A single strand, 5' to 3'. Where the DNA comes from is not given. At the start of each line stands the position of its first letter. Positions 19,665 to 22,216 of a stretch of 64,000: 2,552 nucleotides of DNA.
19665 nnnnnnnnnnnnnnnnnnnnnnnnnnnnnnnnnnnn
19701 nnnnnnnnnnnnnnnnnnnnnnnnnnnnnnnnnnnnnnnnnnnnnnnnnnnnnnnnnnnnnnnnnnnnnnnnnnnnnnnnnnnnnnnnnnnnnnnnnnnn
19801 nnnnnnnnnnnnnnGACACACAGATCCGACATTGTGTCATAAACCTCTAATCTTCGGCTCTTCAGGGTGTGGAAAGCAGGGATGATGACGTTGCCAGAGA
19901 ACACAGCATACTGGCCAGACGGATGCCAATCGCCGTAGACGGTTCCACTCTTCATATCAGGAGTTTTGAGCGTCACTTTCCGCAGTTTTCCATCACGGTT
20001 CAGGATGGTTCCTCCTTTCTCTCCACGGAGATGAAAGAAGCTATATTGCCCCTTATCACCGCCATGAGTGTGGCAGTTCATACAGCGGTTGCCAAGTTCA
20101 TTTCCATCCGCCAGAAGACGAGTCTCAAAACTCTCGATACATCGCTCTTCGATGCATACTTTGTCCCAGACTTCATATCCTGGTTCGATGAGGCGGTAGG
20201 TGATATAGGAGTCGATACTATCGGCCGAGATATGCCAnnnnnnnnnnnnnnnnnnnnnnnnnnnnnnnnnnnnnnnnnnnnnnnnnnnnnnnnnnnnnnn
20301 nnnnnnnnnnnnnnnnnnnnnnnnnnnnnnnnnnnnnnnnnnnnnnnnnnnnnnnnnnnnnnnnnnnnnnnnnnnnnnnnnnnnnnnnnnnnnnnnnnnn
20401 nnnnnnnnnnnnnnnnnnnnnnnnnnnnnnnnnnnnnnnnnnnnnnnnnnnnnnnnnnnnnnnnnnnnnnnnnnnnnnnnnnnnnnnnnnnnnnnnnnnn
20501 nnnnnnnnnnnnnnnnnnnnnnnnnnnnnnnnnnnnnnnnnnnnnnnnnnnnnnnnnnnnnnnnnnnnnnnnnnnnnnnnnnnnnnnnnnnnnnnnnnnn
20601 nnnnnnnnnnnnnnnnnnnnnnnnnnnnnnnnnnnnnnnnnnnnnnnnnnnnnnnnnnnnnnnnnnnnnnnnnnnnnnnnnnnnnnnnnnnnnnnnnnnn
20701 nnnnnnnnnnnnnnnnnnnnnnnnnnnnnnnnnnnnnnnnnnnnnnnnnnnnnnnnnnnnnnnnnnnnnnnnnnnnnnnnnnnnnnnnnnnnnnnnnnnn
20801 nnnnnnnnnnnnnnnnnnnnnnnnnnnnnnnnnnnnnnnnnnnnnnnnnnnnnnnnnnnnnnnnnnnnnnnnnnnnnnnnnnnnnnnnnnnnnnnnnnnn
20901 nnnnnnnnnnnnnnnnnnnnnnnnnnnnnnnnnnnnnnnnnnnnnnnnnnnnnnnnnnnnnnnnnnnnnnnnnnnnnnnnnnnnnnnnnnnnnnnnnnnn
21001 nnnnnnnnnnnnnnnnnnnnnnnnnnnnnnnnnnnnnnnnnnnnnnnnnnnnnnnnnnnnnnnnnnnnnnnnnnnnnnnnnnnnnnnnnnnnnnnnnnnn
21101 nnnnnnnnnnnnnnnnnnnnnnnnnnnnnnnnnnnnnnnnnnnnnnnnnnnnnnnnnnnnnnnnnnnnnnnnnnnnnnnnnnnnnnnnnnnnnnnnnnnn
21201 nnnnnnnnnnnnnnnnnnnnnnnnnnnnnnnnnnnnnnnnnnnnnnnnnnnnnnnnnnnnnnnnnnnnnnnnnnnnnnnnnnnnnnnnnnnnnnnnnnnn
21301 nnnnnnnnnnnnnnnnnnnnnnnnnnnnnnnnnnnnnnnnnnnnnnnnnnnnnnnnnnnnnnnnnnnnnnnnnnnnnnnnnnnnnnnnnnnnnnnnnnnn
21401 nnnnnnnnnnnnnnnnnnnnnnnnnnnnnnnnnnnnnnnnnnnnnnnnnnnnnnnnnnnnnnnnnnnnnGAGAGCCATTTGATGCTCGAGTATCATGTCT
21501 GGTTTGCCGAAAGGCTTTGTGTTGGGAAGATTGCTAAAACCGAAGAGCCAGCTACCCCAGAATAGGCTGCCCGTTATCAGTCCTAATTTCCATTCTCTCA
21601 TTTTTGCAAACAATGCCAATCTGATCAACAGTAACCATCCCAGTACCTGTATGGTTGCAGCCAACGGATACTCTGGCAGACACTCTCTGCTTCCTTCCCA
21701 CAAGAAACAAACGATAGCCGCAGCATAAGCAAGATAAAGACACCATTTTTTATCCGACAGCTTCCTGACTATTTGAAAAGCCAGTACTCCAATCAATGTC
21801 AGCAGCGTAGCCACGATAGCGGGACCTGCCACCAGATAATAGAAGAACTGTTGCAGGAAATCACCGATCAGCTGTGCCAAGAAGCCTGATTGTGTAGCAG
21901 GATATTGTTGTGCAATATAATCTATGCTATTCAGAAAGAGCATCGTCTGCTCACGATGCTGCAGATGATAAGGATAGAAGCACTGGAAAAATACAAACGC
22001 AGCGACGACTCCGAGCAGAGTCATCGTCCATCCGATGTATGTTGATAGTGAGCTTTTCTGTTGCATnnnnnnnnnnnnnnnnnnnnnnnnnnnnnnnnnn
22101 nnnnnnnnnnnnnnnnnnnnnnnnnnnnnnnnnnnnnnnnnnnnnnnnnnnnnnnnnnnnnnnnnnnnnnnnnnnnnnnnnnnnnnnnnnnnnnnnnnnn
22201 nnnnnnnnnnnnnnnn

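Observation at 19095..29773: Three paralogous two-gene cassettes (polytopic membrane/helical-repeat protein followed by a CxxCH beta-propeller lipoprotein): candidate uncharacterised envelope system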

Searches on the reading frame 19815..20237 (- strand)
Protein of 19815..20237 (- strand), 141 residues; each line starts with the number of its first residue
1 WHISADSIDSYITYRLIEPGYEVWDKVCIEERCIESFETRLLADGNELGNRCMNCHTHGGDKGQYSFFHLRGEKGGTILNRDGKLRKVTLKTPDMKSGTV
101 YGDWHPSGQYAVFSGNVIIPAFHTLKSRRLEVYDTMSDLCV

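Call 88: search_protein_families(library=pfam, proteins=[window:19815-20237:-], max_evalue=10)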
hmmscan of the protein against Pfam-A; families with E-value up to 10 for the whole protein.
window:19815-20237:- (141 aa): 0 families

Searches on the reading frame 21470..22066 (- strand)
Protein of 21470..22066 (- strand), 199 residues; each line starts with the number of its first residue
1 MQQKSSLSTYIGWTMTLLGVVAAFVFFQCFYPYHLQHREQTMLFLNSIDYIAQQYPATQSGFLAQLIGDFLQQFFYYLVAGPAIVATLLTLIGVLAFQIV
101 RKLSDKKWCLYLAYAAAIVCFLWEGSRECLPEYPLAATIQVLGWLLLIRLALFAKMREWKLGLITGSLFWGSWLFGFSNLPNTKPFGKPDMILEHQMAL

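Call 29: search_protein_families(library=pfam, proteins=[window:21470-22066:-], max_evalue=10)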
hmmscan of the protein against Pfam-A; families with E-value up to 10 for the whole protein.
window:21470-22066:- (199 aa): 6 families
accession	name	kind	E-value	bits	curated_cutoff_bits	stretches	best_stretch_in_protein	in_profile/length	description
PF19529.4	DUF6057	-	2.3e-33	116.4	29.8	1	12-176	7-163/569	Family of unknown function (DUF6057)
PF17870.6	Insulin_TMD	-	0.33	11.5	33.4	1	78-102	17-41/47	Insulin receptor trans-membrane segment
PF00487.30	FA_desaturase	-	0.46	10.7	29.7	1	13-123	41-155/253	Fatty acid desaturase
PF12822.12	ECF_trnsprt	-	5.8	7.3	30.7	0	60-123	45-114/169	ECF transporter, substrate-specific component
PF13567.11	DUF4131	-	8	6.6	31.6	0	140-186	11-58/165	Domain of unknown function (DUF4131)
PF13273.12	DUF4064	-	9.2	7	32.1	1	11-121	11-100/102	Protein of unknown function (DUF4064)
